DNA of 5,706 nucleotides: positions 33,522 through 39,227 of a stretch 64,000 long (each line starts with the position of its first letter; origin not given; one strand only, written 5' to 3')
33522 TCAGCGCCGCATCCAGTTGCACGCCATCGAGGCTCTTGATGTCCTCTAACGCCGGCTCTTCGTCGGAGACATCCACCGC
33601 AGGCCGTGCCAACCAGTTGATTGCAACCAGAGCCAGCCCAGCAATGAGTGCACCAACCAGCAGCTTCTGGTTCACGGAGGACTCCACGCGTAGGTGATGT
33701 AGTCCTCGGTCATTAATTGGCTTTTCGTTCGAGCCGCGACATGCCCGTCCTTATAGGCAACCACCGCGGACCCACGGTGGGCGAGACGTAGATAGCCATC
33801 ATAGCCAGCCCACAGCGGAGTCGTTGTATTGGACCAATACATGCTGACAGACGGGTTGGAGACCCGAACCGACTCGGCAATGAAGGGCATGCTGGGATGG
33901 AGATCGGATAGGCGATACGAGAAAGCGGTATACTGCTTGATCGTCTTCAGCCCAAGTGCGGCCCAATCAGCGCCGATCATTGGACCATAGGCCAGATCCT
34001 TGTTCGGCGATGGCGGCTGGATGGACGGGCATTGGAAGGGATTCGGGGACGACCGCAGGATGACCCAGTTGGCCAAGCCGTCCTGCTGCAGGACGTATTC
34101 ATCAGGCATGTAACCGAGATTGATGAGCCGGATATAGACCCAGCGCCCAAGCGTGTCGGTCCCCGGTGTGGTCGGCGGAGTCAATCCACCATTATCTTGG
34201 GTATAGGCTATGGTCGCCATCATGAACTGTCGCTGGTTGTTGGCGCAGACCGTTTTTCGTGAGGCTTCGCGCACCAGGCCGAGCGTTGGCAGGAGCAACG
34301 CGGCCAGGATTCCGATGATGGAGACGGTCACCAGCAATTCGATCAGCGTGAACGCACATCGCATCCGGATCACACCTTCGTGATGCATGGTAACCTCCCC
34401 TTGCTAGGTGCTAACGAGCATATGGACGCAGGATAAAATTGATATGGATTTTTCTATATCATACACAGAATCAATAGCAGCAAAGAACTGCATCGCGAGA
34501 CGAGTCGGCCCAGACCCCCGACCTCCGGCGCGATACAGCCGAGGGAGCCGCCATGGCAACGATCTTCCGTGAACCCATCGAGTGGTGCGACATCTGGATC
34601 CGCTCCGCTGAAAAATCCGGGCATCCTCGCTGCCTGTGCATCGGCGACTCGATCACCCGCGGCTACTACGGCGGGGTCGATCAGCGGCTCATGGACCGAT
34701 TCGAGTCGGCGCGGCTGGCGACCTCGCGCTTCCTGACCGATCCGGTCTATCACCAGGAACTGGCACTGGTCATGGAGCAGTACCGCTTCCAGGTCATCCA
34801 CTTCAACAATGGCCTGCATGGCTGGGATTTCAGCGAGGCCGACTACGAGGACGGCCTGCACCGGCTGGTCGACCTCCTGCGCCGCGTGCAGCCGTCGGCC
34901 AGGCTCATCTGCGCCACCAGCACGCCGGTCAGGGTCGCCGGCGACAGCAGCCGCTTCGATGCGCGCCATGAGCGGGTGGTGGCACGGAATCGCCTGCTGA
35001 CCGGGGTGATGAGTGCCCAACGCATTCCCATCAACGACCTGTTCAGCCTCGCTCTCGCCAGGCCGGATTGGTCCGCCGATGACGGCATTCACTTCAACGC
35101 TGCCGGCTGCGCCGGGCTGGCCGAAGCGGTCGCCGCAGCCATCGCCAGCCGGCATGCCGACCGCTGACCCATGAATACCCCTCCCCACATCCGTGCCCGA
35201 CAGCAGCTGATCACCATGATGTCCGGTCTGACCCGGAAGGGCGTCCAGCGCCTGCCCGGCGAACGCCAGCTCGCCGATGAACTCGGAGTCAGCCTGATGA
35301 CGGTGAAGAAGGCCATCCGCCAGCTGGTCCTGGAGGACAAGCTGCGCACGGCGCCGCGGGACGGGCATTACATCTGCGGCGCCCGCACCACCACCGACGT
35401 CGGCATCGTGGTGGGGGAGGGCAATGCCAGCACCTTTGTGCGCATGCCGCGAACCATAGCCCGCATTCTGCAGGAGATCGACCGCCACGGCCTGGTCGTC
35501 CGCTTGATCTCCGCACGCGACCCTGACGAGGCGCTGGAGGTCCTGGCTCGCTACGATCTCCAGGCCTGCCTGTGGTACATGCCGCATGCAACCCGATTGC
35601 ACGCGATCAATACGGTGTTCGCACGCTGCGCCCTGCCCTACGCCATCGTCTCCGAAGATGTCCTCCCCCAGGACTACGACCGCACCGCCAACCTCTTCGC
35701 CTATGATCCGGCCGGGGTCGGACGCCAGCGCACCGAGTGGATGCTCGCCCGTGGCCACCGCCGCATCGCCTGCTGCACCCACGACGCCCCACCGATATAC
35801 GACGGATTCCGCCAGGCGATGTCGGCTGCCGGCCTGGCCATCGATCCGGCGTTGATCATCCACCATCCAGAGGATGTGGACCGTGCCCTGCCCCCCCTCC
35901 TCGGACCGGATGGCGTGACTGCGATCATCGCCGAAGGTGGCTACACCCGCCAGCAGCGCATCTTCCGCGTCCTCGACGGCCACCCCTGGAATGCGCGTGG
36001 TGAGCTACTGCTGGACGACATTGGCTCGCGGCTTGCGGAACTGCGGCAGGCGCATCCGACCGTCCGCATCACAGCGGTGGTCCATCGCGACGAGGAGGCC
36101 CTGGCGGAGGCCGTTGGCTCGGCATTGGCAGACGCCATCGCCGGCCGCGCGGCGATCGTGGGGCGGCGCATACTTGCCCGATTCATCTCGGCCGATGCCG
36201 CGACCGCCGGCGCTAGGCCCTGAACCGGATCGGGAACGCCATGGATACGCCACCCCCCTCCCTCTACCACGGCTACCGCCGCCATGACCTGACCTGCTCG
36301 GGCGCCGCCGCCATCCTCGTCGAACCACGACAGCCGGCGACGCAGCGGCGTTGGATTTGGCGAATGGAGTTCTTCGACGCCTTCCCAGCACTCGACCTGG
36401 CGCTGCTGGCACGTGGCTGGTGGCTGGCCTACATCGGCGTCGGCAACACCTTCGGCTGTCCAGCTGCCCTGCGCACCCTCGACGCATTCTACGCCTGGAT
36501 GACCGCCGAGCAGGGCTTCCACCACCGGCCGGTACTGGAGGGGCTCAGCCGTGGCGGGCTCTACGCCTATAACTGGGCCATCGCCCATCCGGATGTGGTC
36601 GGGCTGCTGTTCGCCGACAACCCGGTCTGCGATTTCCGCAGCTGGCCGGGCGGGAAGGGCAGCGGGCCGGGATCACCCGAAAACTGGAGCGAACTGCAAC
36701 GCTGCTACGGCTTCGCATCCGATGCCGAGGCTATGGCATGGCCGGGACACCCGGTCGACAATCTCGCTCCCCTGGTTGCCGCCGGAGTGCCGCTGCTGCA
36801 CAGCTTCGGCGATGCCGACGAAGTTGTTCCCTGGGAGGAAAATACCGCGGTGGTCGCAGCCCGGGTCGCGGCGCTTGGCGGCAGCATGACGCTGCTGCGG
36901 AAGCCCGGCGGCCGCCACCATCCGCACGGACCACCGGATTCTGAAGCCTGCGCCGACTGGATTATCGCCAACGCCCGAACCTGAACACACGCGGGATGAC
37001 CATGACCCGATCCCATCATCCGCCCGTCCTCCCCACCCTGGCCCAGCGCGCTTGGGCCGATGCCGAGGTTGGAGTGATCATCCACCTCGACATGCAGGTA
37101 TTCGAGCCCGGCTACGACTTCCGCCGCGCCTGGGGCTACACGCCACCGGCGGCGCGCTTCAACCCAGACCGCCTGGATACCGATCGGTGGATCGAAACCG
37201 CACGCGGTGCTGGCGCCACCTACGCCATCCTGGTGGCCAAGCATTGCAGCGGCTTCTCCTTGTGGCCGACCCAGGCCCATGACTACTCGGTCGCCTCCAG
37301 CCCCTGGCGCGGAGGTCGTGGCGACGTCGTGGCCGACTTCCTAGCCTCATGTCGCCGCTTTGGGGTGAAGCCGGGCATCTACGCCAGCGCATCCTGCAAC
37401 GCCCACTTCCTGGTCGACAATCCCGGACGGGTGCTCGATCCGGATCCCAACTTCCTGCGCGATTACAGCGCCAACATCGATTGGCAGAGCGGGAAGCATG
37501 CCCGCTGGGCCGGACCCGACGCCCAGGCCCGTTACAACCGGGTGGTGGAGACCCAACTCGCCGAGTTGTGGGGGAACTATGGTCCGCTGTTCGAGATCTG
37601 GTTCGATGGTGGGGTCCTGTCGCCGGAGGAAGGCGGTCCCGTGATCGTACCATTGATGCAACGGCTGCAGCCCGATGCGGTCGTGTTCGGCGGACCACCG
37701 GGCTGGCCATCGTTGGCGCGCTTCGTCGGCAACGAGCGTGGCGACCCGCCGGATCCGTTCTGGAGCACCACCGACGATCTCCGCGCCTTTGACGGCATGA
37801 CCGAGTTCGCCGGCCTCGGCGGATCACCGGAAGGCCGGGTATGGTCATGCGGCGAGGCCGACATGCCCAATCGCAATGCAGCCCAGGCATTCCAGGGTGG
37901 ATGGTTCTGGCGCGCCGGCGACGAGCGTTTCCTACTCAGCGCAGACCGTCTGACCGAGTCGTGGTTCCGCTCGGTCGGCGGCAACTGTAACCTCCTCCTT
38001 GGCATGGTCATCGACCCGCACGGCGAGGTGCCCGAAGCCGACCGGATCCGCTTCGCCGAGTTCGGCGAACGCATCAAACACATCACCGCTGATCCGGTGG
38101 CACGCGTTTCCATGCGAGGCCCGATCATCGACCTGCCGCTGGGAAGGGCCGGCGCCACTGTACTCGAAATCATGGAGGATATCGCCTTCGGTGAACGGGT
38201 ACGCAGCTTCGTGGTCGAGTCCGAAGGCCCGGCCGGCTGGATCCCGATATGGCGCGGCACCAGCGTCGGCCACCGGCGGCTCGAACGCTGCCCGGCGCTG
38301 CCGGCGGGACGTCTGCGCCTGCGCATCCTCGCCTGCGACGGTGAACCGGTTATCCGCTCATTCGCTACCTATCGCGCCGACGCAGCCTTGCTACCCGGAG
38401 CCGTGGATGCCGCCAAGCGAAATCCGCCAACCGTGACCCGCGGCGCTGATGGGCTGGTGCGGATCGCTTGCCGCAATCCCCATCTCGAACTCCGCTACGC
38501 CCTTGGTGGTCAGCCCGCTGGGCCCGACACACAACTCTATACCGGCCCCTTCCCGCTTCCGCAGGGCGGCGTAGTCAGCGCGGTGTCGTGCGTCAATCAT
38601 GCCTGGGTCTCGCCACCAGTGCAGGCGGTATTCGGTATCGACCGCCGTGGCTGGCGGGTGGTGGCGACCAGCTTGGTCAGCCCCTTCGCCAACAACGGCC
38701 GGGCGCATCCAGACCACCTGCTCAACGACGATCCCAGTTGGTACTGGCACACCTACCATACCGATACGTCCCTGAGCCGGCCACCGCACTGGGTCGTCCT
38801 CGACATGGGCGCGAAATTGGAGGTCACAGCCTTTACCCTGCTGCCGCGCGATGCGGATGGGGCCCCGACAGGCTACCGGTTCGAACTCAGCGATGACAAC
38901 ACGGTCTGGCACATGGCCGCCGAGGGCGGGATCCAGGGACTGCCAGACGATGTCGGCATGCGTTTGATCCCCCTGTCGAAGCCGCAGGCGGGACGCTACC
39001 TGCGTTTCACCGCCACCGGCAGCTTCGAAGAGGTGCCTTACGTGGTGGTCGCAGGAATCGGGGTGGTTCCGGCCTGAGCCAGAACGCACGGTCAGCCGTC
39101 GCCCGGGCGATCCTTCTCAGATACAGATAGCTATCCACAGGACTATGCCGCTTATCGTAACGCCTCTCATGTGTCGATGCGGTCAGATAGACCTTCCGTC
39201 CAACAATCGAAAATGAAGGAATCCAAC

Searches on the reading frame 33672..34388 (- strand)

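Call 91: search_protein_families(library=pfam, proteins=[window:33672-34388:-], max_evalue=0.00001)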
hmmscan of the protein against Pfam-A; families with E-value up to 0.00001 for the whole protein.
window:33672-34388:- (238 aa): 2 families
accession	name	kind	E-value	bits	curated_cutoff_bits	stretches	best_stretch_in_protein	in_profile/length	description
PF07596.16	SBP_bac_10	-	2.7e-06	28.1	23.3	0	39-69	3-33/268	Protein of unknown function (DUF1559)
PF07963.17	N_methyl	-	4.2e-06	26.5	21.2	1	8-33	2-27/27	Prokaryotic N-terminal methylation motif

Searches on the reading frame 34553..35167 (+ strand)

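Call 91: search_protein_families(library=pfam, proteins=[window:34553-35167:+], max_evalue=0.00001)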
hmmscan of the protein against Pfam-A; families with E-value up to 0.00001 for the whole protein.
window:34553-35167:+ (204 aa): 1 family
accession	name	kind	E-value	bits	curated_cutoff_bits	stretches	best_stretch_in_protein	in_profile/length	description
PF13472.12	Lipase_GDSL_2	-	7.7e-12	46.5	32.9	1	29-185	1-175/178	GDSL-like Lipase/Acylhydrolase family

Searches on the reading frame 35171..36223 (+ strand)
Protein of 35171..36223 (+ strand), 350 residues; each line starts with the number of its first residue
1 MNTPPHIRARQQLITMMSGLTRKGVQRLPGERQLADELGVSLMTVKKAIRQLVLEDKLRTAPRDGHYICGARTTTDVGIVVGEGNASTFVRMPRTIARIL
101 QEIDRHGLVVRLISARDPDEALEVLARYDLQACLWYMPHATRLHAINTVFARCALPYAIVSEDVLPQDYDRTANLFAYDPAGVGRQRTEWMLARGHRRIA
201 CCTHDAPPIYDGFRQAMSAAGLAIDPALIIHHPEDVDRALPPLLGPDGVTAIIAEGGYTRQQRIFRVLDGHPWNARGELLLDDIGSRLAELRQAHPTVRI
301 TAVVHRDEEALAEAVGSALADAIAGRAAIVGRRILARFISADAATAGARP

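Call 91: search_protein_families(library=pfam, proteins=[window:35171-36223:+], max_evalue=0.00001)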
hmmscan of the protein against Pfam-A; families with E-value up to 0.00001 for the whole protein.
window:35171-36223:+ (350 aa): 1 family
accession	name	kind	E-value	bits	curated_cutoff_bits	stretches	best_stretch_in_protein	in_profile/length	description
PF00392.27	GntR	-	6.6e-10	38.9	27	1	26-68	22-64/64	Bacterial regulatory proteins, gntR family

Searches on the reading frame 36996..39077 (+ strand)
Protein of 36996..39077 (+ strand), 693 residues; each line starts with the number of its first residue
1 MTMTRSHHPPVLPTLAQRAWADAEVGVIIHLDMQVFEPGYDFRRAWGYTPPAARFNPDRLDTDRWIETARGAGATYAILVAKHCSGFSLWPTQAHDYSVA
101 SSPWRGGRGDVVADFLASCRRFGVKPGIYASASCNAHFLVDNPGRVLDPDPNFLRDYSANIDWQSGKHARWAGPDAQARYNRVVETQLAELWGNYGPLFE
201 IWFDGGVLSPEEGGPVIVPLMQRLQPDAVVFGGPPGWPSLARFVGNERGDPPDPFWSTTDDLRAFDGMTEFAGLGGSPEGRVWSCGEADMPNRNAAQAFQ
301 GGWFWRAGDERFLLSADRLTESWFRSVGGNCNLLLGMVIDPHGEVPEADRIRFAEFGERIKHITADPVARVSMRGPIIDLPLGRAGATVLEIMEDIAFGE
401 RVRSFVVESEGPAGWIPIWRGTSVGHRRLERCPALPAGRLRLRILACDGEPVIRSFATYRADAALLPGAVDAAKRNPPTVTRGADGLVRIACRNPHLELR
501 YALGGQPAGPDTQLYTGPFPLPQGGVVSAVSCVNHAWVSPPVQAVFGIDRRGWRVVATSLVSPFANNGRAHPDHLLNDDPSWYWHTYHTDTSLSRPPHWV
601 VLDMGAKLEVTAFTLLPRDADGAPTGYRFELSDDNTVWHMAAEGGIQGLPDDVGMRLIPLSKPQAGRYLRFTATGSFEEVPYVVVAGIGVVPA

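Call 38: find_encoding_contigs(protein=window:36996-39077:+, flank=10000, max_places=1)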
Protein window:36996-39077:+ (693 aa): no gene with exactly this product is on record in the collection.

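Call 91: search_protein_families(library=pfam, proteins=[window:36996-39077:+], max_evalue=0.00001)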
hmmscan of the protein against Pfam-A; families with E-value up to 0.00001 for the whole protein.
window:36996-39077:+ (693 aa): 2 families
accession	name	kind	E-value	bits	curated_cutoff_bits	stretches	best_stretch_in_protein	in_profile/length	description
PF01120.23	Alpha_L_fucos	-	1.8e-26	93.9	25.2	1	41-209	75-215/345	Alpha-L-fucosidase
PF00754.31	F5_F8_type_C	-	2.7e-16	60.3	28.2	1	566-675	10-114/127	F5/8 type C domain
